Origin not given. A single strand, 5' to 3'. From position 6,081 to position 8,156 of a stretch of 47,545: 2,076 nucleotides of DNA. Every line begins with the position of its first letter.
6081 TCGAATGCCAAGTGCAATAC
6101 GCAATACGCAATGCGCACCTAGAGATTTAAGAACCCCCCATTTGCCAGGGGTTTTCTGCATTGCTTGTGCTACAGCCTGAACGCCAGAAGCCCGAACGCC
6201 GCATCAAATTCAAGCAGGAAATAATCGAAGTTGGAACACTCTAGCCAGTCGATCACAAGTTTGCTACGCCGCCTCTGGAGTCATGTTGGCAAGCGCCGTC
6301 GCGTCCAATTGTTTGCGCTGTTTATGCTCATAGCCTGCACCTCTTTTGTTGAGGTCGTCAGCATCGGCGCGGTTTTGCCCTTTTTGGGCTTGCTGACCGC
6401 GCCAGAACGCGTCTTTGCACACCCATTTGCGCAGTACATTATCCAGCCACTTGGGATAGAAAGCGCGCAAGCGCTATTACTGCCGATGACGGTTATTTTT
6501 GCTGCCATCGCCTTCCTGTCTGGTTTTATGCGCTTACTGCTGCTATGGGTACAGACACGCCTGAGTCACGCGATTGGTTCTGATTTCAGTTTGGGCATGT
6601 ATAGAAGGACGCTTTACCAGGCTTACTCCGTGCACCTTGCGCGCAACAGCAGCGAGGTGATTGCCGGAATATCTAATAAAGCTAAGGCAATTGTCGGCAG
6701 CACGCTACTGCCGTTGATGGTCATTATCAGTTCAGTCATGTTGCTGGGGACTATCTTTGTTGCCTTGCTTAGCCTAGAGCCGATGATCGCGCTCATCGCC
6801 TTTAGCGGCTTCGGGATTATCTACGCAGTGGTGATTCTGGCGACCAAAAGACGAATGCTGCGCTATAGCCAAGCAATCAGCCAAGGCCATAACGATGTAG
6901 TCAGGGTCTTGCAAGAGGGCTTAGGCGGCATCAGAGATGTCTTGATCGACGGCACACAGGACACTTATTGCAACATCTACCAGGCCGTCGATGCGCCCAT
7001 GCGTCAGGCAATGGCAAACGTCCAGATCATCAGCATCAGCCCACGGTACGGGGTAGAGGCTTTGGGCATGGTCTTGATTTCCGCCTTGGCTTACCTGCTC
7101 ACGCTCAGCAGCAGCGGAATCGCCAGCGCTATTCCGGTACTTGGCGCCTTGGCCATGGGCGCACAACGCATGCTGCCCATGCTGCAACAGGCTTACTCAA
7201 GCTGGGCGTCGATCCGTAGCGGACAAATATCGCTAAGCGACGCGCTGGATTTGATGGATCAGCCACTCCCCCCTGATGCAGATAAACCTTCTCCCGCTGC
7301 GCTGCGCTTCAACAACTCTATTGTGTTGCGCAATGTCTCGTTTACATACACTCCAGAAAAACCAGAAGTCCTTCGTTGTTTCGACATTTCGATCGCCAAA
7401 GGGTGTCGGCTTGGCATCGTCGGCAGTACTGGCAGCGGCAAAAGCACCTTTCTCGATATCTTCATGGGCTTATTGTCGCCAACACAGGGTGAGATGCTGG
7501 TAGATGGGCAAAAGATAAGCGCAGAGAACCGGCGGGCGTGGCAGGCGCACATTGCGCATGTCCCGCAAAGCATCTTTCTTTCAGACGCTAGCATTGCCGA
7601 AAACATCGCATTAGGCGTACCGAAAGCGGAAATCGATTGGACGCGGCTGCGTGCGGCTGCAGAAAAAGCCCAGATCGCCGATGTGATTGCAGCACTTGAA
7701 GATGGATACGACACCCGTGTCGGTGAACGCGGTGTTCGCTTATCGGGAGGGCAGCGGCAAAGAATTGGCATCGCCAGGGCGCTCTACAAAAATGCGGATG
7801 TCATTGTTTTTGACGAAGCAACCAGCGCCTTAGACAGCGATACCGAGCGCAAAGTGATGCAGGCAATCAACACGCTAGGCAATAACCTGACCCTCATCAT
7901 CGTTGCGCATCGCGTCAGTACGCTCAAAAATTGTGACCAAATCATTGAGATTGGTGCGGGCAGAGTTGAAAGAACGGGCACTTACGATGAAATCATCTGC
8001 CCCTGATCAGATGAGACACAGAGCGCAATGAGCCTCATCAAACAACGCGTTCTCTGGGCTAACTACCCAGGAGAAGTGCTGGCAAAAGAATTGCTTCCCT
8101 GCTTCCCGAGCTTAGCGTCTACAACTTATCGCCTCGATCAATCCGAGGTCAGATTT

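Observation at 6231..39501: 33-kb NulO-rich glycan operon with no recognisable Wzx/Wzy/Wzz, ligase, initiating transferase or Kps/Wzm-Wzt machinery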

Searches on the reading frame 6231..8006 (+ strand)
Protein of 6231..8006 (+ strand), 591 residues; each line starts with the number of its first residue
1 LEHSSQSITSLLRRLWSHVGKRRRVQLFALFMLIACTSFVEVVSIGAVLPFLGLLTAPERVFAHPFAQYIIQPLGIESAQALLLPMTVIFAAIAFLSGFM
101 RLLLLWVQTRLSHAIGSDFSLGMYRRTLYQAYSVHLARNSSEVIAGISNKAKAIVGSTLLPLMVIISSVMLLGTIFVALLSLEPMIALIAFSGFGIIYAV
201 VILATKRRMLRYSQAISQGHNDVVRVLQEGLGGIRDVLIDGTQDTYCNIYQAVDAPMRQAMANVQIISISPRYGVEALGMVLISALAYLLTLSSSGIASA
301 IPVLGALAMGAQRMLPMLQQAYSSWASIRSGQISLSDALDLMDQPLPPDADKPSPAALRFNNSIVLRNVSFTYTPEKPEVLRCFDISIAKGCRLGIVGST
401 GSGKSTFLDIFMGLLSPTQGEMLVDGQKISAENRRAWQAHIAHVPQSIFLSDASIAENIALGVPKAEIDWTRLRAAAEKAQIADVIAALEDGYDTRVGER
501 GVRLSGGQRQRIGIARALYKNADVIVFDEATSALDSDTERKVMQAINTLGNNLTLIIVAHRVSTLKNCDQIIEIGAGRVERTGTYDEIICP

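Call 3: search_protein_families(library=pfam, proteins=[window:6231-8006:+], max_evalue=0.01)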
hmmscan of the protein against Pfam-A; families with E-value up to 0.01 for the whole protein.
window:6231-8006:+ (591 aa): 4 families
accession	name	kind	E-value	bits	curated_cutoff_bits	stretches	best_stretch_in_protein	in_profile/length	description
PF00005.33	ABC_tran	-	9.4e-31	107.7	25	1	385-532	5-137/137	ABC transporter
PF00664.28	ABC_membrane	-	1.2e-10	41.9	28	1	60-286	37-242/274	ABC transporter transmembrane region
PF02463.25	SMC_N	-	3.2e-09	37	40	1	395-575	28-212/220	RecF/RecN/SMC N terminal domain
PF13555.12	AAA_29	-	4.6e-05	23.5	27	1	391-419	23-50/61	P-loop containing region of AAA domain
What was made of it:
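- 6231..8006 (+): Fused TMD-NBD ABC exporter, PglK/Wzk-like; proposed flippase for the lipid-linked glycan. Pfam ABC_membrane and ABC_tran (call 3).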

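Call 8: search_protein_families(library=ncbifam, proteins=[window:6231-8006:+], max_evalue=0.01)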
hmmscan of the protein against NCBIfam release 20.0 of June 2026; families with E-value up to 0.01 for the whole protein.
window:6231-8006:+ (591 aa): 188 families (the best 25 are shown)
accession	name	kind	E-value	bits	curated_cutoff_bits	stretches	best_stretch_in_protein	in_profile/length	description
TIGR02203.1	MsbA_lipidA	equivalog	9.6e-83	278.6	602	1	64-588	47-555/572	lipid A export permease/ATP-binding protein MsbA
NF050066.1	LPSTprtrPglK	equivalog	3.1e-81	273.5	1000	1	12-574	2-555/558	BC-type lipopolysaccharide transporter PglK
NF045513.1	HepA_fam_ABC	equivalog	3.7e-77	260.1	725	1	23-589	33-596/610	heterocyst formation ABC transporter subunit HepA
TIGR03796.1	NHLM_micro_ABC1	equivalog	1.9e-73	247.8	853.3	1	51-588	161-698/710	NHLP family bacteriocin export ABC transporter peptidase/permease/ATPase subunit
TIGR01846.1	type_I_sec_HlyB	subfamily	2.6e-70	237.6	725.55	1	37-589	139-679/694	type I secretion system permease/ATPase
TIGR02204.1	MsbA_rel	hypoth_equivalog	1.7e-66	225.1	780.4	1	78-589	59-562/576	ABC transporter, permease/ATP-binding protein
NF010178.0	PRK13657.1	equivalog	4.3e-65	220.3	733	1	55-589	52-557/588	glucan ABC transporter ATP-binding protein/ permease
TIGR02857.1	CydD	equivalog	2.6e-63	214.8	435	1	328-573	287-528/529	thiol reductant ABC exporter subunit CydD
TIGR03375.1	type_I_sec_LssB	subfamily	1.3e-61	208.8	693.1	1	203-589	305-689/696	type I secretion system permease/ATPase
NF008381.0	PRK11176.1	equivalog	4.3e-61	207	867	1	83-589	64-566/582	lipid A ABC transporter ATP-binding protein/permease MsbA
NF052233.1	CphA_assoc_ABC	equivalog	3e-59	201.1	880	1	5-589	165-730/766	cyanophycin metabolism-associated ABC transporter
TIGR03797.1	NHLM_micro_ABC2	equivalog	7e-59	200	709.4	1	64-589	155-672/686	NHLP bacteriocin export ABC transporter permease/ATPase subunit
TIGR01842.1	type_I_sec_PrtD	subfamily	6.4e-57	193.3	510.15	1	82-589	44-541/544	type I secretion system permease/ATPase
TIGR02868.1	CydC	equivalog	1.4e-56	192.2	329.05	1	166-561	135-529/530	thiol reductant ABC exporter subunit CydC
TIGR00958.1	3a01208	subfamily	6.1e-56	190.1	874.6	1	359-588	474-700/711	antigen peptide transporter 2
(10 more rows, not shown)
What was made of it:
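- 6231..8006 (+): The best NCBIfam hits MsbA, PglK and HepA are all below their equivalog cut-offs (call 8).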

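Call 16: find_homologous_proteins(query=window:6231-8006:+, max_evalue=1e-20)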
Query window:6231-8006:+ (591 aa): 8000 proteins with E <= 1e-20 among 8000 candidates; the best 120 are listed.
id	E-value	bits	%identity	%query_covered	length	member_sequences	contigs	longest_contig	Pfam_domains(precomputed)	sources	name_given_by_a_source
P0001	0.0e+0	1206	100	95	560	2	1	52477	PF00005.34,PF02463.26,PF00664.29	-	-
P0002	2.3e-260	883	70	99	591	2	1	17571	PF00005.34,PF13555.13,PF02463.26,PF00664.29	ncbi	-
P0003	6.8e-258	875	68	100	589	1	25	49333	PF00005.34,PF02463.26,PF00664.29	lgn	-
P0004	2.6e-252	856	68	99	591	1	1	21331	PF00005.34,PF13555.13,PF02463.26,PF00664.29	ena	-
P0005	1.2e-246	838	65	100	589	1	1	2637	PF00005.34,PF13555.13,PF02463.26,PF00664.29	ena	-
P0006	4.2e-243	826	67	95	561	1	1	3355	PF00005.34,PF02463.26,PF00664.29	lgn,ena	-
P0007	2.2e-241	820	68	95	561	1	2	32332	PF00005.34,PF02463.26,PF00664.29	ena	-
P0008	1.2e-239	814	64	99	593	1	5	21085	PF00005.34,PF02463.26,PF00664.29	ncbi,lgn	-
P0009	6.7e-239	812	62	99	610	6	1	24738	PF00005.34,PF13555.13,PF02463.26,PF00664.29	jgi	-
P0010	1.2e-238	811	64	98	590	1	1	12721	PF00005.34,PF13555.13,PF02463.26,PF00664.29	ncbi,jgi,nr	ncbi:MAG: ABC transporter ATP-binding protein [Methylococcales bacterium]|jgi:ATP-binding cassette, 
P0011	1.6e-238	811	64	99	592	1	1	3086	PF00005.34,PF13555.13,PF02463.26,PF00664.29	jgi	jgi:ABC-type multidrug transport system fused ATPase/permease subunit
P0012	9.2e-238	808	64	99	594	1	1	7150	PF00005.34,PF02463.26,PF00664.29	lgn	-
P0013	2.2e-237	807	63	99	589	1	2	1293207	PF00005.34,PF02463.26,PF00664.29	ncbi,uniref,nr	ncbi:ATP-binding cassette domain-containing protein [Candidatus Methylopumilus universalis]|uniref:A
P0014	4.3e-237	806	62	99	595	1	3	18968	PF00005.34,PF02463.26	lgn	-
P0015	5.7e-236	802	63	100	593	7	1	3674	PF00005.34,PF02463.26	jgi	jgi:ATP-binding cassette subfamily B protein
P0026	2.7e-233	793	63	100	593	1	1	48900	PF00005.34,PF02463.26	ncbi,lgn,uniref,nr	ncbi:ABC transporter ATP-binding protein [Thiobacillus sp.]|uniref:ABC transporter ATP-binding prote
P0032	2.5e-232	790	63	97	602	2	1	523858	PF00005.34,PF13555.13,PF02463.26,PF00664.29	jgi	jgi:ATP-binding cassette, subfamily B, bacterial PglK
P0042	4.0e-231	786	61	99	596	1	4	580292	PF00005.34,PF02463.26,PF00664.29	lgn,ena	-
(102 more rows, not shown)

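Call 17: find_encoding_contigs(protein=P0001, flank=10000, max_places=3)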
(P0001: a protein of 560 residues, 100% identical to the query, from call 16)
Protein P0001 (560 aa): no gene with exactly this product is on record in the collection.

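Call 18: find_encoding_contigs(protein=P0013, flank=10000, max_places=3)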
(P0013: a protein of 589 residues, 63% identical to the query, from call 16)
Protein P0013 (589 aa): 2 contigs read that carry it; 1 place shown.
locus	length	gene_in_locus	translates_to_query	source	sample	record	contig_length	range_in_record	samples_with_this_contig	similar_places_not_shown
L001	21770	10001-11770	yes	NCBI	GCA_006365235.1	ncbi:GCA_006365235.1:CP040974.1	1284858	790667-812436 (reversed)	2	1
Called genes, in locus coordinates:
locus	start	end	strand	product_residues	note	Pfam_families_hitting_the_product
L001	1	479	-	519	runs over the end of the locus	PF00117:GATase, PF07722:Peptidase_C26, PF02540:NAD_synthase, PF03054:tRNA_Me_trans (faint), PF00958:GMP_synt_C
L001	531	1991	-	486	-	PF00478:IMPDH, PF03060:NMO (weak), PF00571:CBS, PF03060:NMO (weak), PF00977:His_biosynth (faint), PF01070:FMN_dh (weak)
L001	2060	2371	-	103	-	PF03658:Ub-RnfH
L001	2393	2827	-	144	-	PF03364:Polyketide_cyc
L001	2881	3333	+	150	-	PF01668:SmpB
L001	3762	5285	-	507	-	PF03797:Autotransporter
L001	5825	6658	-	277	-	-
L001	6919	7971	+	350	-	PF01073:3Beta_HSD, PF01370:Epimerase, PF02719:Polysacc_synt_2, PF04321:RmlD_sub_bind, PF07993:NAD_binding_4, PF16363:GDP_Man_Dehyd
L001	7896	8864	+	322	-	PF01370:Epimerase, PF02719:Polysacc_synt_2 (faint), PF04321:RmlD_sub_bind, PF16363:GDP_Man_Dehyd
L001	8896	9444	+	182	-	PF00908:dTDP_sugar_isom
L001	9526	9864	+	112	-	PF01047:MarR (weak), PF12802:MarR_2 (weak), PF13404:HTH_AsnC-type (faint), PF13412:HTH_24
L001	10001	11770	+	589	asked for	PF00664:ABC_membrane, PF00005:ABC_tran, PF02463:SMC_N (weak)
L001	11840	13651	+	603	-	PF27859:LIC12162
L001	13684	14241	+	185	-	PF00106:adh_short (faint)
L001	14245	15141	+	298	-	PF04055:Radical_SAM, PF13186:SPASM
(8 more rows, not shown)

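Call 28: find_encoding_contigs(protein=P0026, flank=10000, max_places=2)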
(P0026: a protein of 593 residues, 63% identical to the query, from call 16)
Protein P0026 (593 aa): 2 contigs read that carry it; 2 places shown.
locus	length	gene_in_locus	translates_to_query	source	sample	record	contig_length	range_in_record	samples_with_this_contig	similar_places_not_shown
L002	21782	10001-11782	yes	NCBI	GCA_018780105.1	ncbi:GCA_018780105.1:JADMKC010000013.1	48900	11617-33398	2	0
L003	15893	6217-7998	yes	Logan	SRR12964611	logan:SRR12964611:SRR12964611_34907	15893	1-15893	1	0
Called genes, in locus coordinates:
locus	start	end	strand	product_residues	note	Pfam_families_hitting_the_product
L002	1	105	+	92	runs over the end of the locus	PF01740:STAS (weak), PF13466:STAS_2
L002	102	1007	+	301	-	PF00005:ABC_tran, PF13304:AAA_21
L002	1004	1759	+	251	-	PF01061:ABC2_membrane, PF12698:ABC2_membrane_3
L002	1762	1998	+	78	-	PF01722:BolA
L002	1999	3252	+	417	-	PF00275:EPSP_synthase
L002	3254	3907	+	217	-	PF01634:HisG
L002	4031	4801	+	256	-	PF00483:NTP_transferase, PF12804:NTP_transf_3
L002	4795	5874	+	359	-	PF04321:RmlD_sub_bind (weak), PF01073:3Beta_HSD (weak), PF01370:Epimerase, PF16363:GDP_Man_Dehyd, PF02719:Polysacc_synt_2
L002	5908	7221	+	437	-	PF01041:DegT_DnrJ_EryC1, PF00155:Aminotran_1_2 (weak), PF00266:Aminotran_5 (faint), PF01212:Beta_elim_lyase (weak)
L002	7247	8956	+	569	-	PF02776:TPP_enzyme_N, PF00205:TPP_enzyme_M, PF02775:TPP_enzyme_C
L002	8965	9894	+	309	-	PF01370:Epimerase, PF16363:GDP_Man_Dehyd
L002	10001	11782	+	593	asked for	PF00005:ABC_tran, PF02463:SMC_N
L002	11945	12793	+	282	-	PF13578:Methyltransf_24 (weak)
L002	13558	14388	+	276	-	PF13692:Glyco_trans_1_4 (weak)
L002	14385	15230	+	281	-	PF00535:Glycos_transf_2 (weak)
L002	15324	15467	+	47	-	PF00908:dTDP_sugar_isom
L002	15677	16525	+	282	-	PF13578:Methyltransf_24 (weak)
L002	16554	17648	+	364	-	PF00535:Glycos_transf_2, PF10111:Glyco_tranf_2_2, PF13641:Glyco_tranf_2_3 (weak)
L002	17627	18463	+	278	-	PF13578:Methyltransf_24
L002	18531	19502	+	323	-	PF13524:Glyco_trans_1_2 (weak)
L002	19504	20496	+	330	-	PF03385:STELLO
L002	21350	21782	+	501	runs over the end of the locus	PF01943:Polysacc_synt, PF13440:Polysacc_synt_3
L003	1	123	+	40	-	?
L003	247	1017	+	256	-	PF00483:NTP_transferase, PF12804:NTP_transf_3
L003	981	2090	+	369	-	PF01370:Epimerase, PF04321:RmlD_sub_bind (weak), PF16363:GDP_Man_Dehyd, PF01073:3Beta_HSD (weak), PF02719:Polysacc_synt_2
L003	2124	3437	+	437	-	PF01041:DegT_DnrJ_EryC1, PF00155:Aminotran_1_2 (weak), PF00266:Aminotran_5 (faint), PF01212:Beta_elim_lyase (weak)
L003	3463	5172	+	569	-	PF02776:TPP_enzyme_N, PF00205:TPP_enzyme_M, PF02775:TPP_enzyme_C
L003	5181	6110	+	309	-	PF01370:Epimerase, PF16363:GDP_Man_Dehyd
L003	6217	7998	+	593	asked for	PF00005:ABC_tran, PF02463:SMC_N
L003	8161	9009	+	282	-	PF13578:Methyltransf_24 (weak)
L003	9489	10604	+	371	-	PF13692:Glyco_trans_1_4 (weak)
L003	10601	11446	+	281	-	PF00535:Glycos_transf_2 (weak)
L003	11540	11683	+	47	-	PF00908:dTDP_sugar_isom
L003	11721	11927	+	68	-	-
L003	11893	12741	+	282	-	PF13578:Methyltransf_24 (weak)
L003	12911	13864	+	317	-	PF00535:Glycos_transf_2, PF10111:Glyco_tranf_2_2, PF13641:Glyco_tranf_2_3 (weak)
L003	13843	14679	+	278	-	PF13578:Methyltransf_24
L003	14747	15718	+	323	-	PF13524:Glyco_trans_1_2 (weak)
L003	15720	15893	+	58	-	?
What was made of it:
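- One relative (L002) also carries a Wzx-type gene about 10 kb downstream of the ABC gene (call 28). The Thiobacillus relative L002 has a Polysacc_synt (Wzx-type) gene about 10 kb downstream of its ABC orthologue (call 28).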

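Call 29: find_encoding_contigs(protein=P0002, flank=10000, max_places=2)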
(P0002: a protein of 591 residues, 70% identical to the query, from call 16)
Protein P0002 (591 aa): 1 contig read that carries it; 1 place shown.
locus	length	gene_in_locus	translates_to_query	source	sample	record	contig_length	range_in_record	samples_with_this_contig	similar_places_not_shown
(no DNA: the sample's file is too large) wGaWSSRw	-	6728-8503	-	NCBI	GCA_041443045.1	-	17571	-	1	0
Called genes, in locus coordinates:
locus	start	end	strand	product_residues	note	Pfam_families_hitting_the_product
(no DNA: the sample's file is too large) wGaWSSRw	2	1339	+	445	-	?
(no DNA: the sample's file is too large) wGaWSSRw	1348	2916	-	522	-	-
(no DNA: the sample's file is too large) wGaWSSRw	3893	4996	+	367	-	PF04055:Radical_SAM, PF13186:SPASM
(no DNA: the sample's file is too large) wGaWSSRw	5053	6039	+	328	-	PF00106:adh_short (weak), PF01073:3Beta_HSD, PF01370:Epimerase, PF02719:Polysacc_synt_2, PF04321:RmlD_sub_bind, PF05368:NmrA (weak), PF13460:NAD_binding_10, PF16363:GDP_Man_Dehyd, +1 more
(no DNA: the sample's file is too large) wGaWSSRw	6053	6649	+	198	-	PF13580:SIS_2, PF01380:SIS (weak)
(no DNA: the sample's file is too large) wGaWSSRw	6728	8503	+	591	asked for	PF00664:ABC_membrane, PF00005:ABC_tran, PF02463:SMC_N, PF13555:AAA_29 (faint)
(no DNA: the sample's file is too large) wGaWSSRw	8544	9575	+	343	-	PF03102:NeuB, PF08666:SAF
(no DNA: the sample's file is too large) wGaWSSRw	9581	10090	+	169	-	PF00702:Hydrolase, PF08282:Hydrolase_3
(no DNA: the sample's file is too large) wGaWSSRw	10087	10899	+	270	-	PF00106:adh_short, PF13561:adh_short_C2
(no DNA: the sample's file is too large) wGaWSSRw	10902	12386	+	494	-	PF00171:Aldedh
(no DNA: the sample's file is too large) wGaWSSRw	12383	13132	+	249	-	PF05050:Methyltransf_21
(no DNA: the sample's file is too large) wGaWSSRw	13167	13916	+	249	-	PF02348:CTP_transf_3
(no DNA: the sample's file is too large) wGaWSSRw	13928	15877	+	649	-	PF00456:Transketolase_N, PF09364:XFP_N (weak), PF13292:DXP_synthase_N, PF00676:E1_dh (weak), PF02779:Transket_pyr, PF02780:Transketolase_C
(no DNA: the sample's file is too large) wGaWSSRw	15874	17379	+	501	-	-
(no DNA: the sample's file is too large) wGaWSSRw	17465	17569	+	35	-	?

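Call 41: search_solved_structures(query=window:6231-8006:+, max_evalue=1e-30, show_alignments=0)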
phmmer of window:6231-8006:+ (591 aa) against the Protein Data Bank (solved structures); distinct sequences matched with E-value up to 1e-30: 256 (the best 60 are shown).
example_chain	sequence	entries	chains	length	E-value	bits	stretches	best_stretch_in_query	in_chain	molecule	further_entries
8zpx_B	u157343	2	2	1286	2.5e-101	343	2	148-588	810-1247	ABC transporter B family member 1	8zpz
9juj_A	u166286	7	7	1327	2.8e-101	342.9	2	148-588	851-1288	ABC transporter B family member 1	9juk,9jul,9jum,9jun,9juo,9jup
8zq4_B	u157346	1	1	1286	1.8e-100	340.2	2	148-588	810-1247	ABC transporter B family member 1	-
7zka_A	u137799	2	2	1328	4.1e-92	312.6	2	144-589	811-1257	ATP-dependent translocase ABCB1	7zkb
7zk4_A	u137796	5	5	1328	5.1e-92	312.3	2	144-589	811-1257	ATP-dependent translocase ABCB1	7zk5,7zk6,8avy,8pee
6ujr_A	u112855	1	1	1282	6e-92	312.1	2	144-589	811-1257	ATP-dependent translocase ABCB1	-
6ujs_A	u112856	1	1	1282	7.1e-92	311.8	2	144-589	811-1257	ATP-dependent translocase ABCB1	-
4m1m_A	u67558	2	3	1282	7.1e-92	311.8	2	144-589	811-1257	Multidrug resistance protein 1A | ATP-dependent translocase ABCB1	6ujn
4lsg_A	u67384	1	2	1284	7.1e-92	311.8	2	144-589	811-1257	Multidrug resistance protein 1A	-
3g5u_A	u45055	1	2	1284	7.1e-92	311.8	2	144-589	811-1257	Multidrug resistance protein 1a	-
6q81_A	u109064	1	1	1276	8.6e-92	311.5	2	144-589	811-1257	P-glycoprotein (ABCB1)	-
4m2s_A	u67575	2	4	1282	8.7e-92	311.5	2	144-589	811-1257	Multidrug resistance protein 1A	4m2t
5kpi_A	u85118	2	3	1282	8.7e-92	311.5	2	144-589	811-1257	Multidrug resistance protein 1A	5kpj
4q9h_A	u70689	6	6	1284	8.8e-92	311.5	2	144-589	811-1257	Multidrug resistance protein 1A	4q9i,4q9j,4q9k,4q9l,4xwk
4ksb_A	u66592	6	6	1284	8.8e-92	311.5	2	144-589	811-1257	Multidrug resistance protein 1A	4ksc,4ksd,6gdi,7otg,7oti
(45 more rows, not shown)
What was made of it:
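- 6231..8006 (+): PglK is the best homodimeric PDB hit over the full length (call 41).
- Closest known: Campylobacter jejuni PglK. Same: End-to-end alignment (residues 13-579 against 3-560, 222 bits, call 41).
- PglK is the best homodimeric PDB match over the full length (call 41).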

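Call 45: find_encoding_contigs(protein=P0032, flank=10000, max_places=1)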
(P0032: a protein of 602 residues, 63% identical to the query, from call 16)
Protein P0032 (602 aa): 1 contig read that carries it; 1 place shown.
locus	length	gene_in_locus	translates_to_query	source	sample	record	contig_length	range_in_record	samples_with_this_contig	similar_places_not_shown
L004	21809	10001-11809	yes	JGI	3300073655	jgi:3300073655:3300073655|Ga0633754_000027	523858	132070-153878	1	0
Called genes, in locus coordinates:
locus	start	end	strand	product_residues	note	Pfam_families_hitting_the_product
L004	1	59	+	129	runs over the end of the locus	PF09650:PHA_gran_rgn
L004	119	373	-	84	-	PF00887:ACBP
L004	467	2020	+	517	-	PF03007:WS_DGAT_cat, PF06974:WS_DGAT_C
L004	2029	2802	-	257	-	-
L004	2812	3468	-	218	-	PF00440:TetR_N, PF13972:TetR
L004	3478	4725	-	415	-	PF01734:Patatin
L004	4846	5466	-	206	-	PF05597:Phasin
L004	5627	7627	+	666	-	PF01073:3Beta_HSD, PF01370:Epimerase, PF02719:Polysacc_synt_2, PF07993:NAD_binding_4, PF13460:NAD_binding_10, PF16363:GDP_Man_Dehyd, PF00106:adh_short, PF08659:KR, +1 more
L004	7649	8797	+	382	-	PF01370:Epimerase, PF04321:RmlD_sub_bind (weak), PF16363:GDP_Man_Dehyd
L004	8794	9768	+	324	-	PF01370:Epimerase, PF04321:RmlD_sub_bind (weak), PF16363:GDP_Man_Dehyd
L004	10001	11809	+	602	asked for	PF00664:ABC_membrane, PF00005:ABC_tran, PF02463:SMC_N, PF13555:AAA_29 (faint)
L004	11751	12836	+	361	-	PF00106:adh_short (weak), PF04321:RmlD_sub_bind (weak), PF05368:NmrA (weak), PF01073:3Beta_HSD, PF01370:Epimerase, PF02719:Polysacc_synt_2, PF13460:NAD_binding_10, PF16363:GDP_Man_Dehyd, +1 more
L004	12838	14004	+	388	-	PF00155:Aminotran_1_2 (faint), PF01041:DegT_DnrJ_EryC1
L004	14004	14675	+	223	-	PF05148:Methyltransf_8 (weak), PF13489:Methyltransf_23, PF01209:Ubie_methyltran (faint), PF07021:MetW, PF13847:Methyltransf_31, PF08241:Methyltransf_11, PF08242:Methyltransf_12, PF13649:Methyltransf_25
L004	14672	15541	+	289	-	PF00248:Aldo_ket_red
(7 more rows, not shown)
